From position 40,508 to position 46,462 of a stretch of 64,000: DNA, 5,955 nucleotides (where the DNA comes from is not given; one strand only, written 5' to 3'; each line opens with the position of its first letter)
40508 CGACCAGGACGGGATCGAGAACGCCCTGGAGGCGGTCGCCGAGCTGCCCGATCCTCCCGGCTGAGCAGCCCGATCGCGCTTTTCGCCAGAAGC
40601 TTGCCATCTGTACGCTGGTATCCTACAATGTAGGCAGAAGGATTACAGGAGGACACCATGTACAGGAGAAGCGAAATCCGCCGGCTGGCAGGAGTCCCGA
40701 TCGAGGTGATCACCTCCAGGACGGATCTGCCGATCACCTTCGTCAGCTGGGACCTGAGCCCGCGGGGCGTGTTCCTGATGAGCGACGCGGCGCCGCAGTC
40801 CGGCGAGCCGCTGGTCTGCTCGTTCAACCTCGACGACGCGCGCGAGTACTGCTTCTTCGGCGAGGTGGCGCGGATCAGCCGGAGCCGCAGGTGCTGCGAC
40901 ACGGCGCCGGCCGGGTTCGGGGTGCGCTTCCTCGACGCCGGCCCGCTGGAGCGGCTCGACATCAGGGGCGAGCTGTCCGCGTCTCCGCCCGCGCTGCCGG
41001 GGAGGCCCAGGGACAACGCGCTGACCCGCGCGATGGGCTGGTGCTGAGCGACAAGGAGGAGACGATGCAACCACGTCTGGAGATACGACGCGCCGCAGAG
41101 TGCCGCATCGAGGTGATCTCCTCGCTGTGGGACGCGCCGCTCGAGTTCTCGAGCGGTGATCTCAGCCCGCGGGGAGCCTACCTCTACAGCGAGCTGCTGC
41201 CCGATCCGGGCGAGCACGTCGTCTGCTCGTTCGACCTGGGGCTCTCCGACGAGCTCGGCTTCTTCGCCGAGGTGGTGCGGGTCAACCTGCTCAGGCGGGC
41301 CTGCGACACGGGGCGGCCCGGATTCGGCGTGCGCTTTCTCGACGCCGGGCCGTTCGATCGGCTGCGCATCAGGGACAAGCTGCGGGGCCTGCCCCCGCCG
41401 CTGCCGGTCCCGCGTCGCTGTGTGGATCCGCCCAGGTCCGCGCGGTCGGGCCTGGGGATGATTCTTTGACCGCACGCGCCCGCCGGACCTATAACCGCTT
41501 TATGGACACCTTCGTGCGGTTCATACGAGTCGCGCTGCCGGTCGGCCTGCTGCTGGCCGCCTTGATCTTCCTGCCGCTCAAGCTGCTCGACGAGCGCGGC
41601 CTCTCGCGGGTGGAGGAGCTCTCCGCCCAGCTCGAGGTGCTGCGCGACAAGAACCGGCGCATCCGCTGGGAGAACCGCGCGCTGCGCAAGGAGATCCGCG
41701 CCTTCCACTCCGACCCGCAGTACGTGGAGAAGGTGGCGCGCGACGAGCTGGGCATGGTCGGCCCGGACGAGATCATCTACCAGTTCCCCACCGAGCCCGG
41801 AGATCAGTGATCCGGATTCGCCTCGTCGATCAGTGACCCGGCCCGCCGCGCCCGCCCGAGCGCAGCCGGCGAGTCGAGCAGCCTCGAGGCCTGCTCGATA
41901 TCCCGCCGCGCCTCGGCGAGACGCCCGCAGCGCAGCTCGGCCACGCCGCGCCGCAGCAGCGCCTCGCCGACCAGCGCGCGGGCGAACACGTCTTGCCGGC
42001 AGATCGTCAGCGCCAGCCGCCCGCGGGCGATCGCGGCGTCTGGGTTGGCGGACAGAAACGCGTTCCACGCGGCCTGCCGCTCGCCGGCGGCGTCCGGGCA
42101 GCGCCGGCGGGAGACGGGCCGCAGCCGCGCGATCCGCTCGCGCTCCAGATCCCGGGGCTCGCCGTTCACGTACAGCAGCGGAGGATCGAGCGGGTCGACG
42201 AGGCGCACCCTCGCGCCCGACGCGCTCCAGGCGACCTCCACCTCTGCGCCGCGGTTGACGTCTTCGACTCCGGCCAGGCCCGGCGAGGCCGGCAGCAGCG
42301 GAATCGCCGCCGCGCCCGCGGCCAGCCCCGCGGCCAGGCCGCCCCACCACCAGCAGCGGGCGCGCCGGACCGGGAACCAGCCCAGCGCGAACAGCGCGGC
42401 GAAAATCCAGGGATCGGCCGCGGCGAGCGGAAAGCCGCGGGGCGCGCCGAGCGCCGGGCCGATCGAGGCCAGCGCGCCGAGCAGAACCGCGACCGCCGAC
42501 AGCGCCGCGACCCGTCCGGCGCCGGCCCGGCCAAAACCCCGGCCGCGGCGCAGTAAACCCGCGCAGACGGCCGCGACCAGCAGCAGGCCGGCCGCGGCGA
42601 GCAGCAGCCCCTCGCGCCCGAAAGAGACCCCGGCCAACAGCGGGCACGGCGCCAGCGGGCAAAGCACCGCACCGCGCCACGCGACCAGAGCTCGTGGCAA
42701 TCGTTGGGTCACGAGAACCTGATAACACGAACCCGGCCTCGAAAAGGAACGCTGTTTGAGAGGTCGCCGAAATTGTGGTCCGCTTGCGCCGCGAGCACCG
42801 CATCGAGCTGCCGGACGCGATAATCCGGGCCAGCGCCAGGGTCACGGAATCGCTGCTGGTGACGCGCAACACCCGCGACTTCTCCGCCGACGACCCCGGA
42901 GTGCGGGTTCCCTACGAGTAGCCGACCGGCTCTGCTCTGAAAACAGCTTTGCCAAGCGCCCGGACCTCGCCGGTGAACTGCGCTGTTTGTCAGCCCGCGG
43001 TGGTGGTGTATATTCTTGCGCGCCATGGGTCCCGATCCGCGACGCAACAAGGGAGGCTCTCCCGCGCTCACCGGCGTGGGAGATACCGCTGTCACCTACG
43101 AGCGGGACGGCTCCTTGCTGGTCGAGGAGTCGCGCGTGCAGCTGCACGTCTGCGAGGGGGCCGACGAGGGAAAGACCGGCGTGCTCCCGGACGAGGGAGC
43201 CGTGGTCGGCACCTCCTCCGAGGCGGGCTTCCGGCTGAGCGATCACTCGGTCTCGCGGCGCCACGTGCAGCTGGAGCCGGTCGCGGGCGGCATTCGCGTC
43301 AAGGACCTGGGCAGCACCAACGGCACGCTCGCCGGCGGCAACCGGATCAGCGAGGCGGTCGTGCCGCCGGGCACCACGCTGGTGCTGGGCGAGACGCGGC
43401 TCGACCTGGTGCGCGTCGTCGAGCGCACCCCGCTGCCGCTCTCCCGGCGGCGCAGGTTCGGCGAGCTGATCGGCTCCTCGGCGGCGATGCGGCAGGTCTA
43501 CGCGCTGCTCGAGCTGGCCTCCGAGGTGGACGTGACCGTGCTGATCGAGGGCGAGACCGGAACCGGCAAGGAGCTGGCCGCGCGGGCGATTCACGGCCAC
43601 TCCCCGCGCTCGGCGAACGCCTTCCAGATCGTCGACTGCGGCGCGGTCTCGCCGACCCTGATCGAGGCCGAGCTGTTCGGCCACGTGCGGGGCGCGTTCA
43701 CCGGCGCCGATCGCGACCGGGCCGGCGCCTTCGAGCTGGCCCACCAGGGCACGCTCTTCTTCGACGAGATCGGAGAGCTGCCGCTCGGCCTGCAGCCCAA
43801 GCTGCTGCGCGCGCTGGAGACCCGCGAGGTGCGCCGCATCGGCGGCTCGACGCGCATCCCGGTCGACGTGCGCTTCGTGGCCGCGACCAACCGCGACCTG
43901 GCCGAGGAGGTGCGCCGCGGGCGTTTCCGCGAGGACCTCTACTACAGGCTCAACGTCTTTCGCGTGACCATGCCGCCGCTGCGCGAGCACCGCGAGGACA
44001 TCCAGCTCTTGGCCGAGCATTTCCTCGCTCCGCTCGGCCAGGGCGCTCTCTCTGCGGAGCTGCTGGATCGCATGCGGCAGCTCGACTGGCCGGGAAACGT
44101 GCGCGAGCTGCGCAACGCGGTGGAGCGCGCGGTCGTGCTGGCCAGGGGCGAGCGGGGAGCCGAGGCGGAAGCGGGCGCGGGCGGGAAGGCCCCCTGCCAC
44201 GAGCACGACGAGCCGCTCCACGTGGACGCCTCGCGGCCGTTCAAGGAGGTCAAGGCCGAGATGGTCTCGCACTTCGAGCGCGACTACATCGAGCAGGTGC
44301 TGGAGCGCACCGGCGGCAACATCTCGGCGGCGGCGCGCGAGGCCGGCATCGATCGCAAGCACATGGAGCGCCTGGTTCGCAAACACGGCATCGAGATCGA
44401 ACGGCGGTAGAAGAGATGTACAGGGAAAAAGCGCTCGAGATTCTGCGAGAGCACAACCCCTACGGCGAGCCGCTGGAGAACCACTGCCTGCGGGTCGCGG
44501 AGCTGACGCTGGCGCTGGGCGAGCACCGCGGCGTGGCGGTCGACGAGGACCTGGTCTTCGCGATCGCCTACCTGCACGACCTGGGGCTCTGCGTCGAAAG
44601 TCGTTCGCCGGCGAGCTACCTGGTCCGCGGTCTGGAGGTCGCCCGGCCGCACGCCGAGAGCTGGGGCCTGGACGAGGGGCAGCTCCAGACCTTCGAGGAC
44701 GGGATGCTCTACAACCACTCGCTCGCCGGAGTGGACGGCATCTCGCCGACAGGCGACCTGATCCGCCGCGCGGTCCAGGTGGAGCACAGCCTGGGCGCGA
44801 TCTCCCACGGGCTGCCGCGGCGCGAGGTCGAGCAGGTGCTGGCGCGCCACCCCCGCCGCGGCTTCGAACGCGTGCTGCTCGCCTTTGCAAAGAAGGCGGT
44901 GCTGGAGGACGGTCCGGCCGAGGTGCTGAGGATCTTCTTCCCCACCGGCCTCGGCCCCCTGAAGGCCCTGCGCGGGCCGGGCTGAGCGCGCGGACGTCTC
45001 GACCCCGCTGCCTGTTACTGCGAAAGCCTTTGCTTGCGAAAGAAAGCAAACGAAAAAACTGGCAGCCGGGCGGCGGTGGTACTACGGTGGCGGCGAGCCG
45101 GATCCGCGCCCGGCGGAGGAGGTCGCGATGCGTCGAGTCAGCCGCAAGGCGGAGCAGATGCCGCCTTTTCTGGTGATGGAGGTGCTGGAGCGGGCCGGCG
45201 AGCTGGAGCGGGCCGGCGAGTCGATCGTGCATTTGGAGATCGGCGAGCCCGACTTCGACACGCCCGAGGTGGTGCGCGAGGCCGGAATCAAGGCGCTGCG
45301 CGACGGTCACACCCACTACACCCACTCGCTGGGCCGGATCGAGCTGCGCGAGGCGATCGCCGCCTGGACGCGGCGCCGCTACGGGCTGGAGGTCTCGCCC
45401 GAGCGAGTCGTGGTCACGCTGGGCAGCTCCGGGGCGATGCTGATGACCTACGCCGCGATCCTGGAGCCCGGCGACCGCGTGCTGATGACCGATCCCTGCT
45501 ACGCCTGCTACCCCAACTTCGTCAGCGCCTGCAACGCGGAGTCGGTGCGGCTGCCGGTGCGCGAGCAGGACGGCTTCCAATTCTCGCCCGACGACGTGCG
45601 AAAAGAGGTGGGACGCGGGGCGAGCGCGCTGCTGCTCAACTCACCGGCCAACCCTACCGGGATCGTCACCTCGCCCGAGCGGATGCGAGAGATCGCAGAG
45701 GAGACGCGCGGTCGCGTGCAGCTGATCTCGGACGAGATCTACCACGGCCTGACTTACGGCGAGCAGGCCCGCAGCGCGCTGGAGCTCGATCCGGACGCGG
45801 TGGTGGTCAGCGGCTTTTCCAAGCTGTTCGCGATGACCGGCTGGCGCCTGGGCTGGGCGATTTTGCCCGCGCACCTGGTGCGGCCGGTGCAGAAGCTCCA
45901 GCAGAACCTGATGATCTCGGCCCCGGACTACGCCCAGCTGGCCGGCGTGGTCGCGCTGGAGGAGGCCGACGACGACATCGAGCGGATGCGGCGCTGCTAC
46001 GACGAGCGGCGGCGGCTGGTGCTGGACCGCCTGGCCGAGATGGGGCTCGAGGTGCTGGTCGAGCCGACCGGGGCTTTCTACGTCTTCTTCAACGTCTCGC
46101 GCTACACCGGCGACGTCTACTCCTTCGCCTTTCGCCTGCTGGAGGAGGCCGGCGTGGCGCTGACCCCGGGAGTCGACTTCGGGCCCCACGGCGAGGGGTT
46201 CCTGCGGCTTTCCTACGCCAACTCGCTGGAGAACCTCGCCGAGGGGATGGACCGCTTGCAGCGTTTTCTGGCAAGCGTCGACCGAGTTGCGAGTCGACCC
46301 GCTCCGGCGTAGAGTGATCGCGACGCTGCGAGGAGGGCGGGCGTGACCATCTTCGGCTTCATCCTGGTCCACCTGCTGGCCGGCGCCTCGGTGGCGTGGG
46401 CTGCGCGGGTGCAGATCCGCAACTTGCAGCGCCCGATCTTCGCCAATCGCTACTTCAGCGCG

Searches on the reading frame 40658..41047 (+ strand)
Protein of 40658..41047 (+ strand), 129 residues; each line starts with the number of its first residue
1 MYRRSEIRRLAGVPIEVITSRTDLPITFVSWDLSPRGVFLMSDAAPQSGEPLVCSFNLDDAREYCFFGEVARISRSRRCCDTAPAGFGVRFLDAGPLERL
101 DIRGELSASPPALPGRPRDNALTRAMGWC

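Call 17: search_protein_families(library=pfam, proteins=[window:40658-41047:+], max_evalue=0.01)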
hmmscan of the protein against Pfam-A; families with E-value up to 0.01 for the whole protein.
window:40658-41047:+ (129 aa): 1 family
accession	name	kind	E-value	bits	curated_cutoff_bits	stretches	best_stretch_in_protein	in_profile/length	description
PF07238.19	PilZ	-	1.9e-06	28.5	22.5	1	3-97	2-91/102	PilZ domain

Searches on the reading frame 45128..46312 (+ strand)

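Call 17: search_protein_families(library=pfam, proteins=[window:45128-46312:+], max_evalue=0.01)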
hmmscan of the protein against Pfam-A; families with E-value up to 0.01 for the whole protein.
window:45128-46312:+ (394 aa): 2 families
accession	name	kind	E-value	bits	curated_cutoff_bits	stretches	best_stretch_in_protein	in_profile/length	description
PF00155.27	Aminotran_1_2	-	3.5e-58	198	19.7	1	33-377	3-361/361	Aminotransferase class I and II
PF01053.26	Cys_Met_Meta_PP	-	3.2e-05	23.1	27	1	95-228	72-195/381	Cys/Met metabolism PLP-dependent enzyme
